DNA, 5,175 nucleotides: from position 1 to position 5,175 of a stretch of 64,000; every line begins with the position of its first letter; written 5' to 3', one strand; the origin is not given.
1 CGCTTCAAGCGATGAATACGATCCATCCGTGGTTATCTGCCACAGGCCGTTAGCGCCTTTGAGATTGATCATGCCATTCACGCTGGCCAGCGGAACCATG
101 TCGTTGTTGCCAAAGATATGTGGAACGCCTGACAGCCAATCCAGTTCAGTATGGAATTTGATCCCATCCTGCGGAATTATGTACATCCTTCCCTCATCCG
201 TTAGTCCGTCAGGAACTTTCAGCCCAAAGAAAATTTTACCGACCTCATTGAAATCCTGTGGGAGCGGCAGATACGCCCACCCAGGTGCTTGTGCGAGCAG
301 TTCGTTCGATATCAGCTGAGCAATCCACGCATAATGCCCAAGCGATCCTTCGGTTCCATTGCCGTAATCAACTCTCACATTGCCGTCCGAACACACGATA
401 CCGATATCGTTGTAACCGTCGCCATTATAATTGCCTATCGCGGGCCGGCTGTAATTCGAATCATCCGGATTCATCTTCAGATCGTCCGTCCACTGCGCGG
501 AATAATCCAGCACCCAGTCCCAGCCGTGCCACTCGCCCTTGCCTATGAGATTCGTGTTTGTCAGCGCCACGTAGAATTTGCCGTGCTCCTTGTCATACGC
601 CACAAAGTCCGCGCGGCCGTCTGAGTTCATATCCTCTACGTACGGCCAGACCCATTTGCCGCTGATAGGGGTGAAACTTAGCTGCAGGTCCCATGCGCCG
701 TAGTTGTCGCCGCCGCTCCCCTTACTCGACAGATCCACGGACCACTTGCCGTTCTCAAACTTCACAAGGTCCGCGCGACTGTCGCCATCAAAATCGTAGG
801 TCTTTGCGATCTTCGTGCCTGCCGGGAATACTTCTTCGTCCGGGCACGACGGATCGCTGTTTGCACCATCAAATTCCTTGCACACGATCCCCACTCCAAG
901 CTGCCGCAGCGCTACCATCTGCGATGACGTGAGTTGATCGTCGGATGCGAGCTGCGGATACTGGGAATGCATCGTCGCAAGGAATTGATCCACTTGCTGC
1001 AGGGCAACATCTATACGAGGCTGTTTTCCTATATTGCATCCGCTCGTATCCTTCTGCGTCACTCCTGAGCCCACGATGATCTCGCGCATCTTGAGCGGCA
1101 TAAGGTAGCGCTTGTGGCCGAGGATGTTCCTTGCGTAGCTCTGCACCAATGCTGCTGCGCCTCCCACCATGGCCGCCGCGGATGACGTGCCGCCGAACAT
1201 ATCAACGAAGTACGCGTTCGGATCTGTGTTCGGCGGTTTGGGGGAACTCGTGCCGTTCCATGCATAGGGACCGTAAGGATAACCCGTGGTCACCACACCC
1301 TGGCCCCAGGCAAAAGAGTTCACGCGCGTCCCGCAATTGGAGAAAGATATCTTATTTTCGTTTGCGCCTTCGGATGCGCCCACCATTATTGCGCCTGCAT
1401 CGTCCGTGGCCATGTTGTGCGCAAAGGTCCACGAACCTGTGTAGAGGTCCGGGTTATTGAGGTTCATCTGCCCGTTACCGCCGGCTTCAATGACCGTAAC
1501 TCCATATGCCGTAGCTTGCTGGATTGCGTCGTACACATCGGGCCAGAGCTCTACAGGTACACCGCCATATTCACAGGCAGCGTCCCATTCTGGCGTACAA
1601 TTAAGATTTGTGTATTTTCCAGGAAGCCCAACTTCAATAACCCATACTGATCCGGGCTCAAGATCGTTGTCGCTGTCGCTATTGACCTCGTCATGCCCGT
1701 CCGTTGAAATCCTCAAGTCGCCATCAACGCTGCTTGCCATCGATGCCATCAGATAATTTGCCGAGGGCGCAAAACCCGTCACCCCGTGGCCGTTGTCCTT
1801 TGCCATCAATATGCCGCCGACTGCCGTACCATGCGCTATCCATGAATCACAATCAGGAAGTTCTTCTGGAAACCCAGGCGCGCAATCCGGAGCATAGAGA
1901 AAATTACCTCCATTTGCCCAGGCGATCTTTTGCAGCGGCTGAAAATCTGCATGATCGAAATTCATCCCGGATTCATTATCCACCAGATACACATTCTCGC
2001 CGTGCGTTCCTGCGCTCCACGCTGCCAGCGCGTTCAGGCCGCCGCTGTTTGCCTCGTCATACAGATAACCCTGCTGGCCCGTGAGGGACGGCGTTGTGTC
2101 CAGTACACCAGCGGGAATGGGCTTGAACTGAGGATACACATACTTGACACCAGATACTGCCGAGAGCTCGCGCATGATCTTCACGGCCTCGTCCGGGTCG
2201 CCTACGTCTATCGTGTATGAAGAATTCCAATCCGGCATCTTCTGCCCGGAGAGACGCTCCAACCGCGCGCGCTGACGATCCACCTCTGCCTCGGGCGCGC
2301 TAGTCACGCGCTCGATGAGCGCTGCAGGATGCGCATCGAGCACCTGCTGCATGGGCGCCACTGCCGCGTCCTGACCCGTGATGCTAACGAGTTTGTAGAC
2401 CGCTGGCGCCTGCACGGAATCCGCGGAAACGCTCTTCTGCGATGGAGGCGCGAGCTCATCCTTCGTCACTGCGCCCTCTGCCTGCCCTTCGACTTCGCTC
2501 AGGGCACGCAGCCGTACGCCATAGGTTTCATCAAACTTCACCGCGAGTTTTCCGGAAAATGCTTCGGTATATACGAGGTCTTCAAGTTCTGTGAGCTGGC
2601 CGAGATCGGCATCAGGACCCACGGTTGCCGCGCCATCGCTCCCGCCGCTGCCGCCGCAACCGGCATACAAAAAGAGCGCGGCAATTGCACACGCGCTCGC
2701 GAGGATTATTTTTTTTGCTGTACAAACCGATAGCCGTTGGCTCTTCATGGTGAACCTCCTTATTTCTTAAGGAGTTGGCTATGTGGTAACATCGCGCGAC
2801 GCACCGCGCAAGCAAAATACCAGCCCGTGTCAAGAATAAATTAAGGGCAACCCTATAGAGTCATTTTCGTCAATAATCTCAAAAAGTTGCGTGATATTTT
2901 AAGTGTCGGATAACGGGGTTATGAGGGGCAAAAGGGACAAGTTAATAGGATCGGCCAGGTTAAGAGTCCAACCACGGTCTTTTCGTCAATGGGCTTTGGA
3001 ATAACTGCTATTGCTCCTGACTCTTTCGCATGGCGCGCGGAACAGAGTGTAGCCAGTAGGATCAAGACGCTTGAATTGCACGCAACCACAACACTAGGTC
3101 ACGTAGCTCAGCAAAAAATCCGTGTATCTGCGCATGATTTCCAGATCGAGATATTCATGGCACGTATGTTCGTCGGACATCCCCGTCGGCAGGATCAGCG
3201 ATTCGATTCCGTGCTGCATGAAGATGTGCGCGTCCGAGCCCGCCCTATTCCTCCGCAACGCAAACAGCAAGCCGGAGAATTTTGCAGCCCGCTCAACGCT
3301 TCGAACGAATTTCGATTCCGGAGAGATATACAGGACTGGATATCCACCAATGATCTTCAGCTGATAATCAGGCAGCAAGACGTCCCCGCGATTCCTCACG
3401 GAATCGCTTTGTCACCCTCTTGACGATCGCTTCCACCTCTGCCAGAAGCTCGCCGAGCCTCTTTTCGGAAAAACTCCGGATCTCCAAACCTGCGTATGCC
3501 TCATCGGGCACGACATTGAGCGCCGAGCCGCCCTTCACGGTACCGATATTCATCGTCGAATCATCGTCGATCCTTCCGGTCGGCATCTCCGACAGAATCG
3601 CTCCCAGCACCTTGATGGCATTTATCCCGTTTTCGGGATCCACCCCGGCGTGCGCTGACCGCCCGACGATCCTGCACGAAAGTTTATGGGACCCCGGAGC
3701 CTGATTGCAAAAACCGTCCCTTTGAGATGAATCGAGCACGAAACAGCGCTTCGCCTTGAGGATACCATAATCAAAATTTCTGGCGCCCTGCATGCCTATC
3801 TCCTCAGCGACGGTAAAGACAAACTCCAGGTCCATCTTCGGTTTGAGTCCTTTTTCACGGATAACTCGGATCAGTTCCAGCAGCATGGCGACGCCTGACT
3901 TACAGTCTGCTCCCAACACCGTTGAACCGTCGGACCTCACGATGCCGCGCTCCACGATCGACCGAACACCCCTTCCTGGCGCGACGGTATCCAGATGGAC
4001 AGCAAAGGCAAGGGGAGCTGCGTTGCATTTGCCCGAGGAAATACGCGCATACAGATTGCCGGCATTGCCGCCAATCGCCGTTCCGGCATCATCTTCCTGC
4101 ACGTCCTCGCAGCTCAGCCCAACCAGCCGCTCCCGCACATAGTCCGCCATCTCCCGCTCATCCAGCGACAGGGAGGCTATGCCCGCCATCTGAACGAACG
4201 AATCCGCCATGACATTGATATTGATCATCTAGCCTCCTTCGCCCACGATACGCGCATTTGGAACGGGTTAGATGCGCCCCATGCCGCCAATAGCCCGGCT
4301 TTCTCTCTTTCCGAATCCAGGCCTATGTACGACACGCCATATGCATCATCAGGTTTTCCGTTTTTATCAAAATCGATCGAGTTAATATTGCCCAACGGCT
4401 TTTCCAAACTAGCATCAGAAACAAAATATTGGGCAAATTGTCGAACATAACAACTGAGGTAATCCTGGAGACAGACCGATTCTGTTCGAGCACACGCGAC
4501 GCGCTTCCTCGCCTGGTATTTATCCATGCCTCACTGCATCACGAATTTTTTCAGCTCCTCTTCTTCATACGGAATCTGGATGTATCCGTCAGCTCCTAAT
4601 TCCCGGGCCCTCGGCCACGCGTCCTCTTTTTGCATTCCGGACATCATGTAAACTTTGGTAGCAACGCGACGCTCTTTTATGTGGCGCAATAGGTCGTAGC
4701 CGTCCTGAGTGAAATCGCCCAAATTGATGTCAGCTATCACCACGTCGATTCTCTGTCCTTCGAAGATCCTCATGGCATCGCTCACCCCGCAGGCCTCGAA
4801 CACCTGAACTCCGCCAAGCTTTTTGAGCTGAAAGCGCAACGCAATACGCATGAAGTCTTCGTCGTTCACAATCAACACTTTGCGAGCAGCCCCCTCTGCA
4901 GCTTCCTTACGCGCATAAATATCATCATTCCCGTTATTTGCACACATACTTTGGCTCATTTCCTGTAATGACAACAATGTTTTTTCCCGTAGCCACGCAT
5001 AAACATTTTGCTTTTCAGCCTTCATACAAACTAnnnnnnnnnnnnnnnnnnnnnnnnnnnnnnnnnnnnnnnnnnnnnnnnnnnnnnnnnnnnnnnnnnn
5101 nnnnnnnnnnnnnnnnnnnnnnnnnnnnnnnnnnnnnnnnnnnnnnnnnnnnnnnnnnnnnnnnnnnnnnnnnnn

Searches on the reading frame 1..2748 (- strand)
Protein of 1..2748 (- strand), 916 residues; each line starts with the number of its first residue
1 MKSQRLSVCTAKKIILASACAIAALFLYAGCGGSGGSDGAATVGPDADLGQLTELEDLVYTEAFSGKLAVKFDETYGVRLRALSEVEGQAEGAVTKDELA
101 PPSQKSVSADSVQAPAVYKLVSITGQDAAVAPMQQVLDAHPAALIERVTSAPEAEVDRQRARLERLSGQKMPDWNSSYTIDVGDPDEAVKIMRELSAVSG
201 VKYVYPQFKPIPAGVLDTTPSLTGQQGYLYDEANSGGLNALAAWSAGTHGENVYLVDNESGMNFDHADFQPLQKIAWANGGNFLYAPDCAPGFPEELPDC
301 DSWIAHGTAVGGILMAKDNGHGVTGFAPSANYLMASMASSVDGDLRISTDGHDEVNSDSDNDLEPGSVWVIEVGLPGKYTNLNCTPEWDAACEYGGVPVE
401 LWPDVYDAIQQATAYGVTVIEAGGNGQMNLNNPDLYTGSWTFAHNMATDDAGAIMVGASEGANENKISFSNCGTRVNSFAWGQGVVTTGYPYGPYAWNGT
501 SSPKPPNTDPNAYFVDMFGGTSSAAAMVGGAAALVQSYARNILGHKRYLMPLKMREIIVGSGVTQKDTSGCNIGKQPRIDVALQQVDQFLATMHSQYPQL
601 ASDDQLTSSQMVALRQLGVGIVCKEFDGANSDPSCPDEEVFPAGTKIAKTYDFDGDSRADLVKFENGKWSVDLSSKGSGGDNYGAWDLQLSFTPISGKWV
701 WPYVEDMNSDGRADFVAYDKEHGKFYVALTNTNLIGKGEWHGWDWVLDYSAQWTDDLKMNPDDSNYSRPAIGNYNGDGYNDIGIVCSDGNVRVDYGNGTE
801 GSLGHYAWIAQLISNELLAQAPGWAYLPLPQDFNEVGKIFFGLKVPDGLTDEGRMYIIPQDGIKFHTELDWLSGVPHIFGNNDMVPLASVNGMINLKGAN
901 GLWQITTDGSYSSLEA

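Call 71: search_protein_families(library=pfam, proteins=[window:1-2748:-], max_evalue=0.01)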
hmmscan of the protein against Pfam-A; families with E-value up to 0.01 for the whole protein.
window:1-2748:- (916 aa): 3 families
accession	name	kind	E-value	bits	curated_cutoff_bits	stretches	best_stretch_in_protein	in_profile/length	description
PF00082.27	Peptidase_S8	-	4.4e-18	66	21.8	1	282-559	32-270/288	Subtilase family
PF01839.29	FG-GAP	-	1.2e-06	28.7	22.1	0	644-662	2-19/37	FG-GAP repeat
PF13517.12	FG-GAP_3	-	6.3e-05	23.9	26.9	1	652-716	1-60/61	FG-GAP-like repeat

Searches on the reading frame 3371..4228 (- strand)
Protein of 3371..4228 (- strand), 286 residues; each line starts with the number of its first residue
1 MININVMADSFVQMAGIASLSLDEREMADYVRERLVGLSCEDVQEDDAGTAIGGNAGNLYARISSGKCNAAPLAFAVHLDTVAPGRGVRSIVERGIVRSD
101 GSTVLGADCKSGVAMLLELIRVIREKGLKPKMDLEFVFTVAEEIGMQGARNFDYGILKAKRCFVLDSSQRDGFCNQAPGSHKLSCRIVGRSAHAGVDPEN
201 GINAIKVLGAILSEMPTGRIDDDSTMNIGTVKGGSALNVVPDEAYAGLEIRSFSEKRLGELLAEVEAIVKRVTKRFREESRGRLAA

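Call 30: search_protein_families(library=pfam, proteins=[window:3371-4228:-], max_evalue=0.001)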
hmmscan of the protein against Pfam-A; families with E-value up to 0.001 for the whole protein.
window:3371-4228:- (286 aa): 4 families
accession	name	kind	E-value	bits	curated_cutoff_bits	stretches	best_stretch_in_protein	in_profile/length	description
PF07687.19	M20_dimer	-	1.9e-19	70.1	21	1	179-274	5-104/107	Peptidase dimerisation domain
PF04389.22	Peptidase_M28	-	3.8e-11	43.5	21.3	1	58-152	1-76/193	Peptidase family M28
PF01546.33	Peptidase_M20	-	3.7e-10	40.5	24.6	1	74-158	1-85/206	Peptidase family M20/M25/M40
PF05343.19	Peptidase_M42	-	4.6e-09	36.2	23.2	1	108-168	134-191/292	M42 glutamyl aminopeptidase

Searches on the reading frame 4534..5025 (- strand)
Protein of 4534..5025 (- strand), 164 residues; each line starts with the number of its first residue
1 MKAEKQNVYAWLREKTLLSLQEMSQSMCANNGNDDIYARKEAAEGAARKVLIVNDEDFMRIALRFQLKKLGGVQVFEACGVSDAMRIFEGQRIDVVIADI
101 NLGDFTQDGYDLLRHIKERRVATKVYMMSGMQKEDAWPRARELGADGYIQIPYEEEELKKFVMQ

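Call 30: search_protein_families(library=pfam, proteins=[window:4534-5025:-], max_evalue=0.001)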
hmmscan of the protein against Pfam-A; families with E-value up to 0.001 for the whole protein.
window:4534-5025:- (164 aa): 1 family
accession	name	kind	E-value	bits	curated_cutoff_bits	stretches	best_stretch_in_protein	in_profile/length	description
PF00072.30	Response_reg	-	3.8e-20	72.5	30.2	1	50-161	1-109/111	Response regulator receiver domain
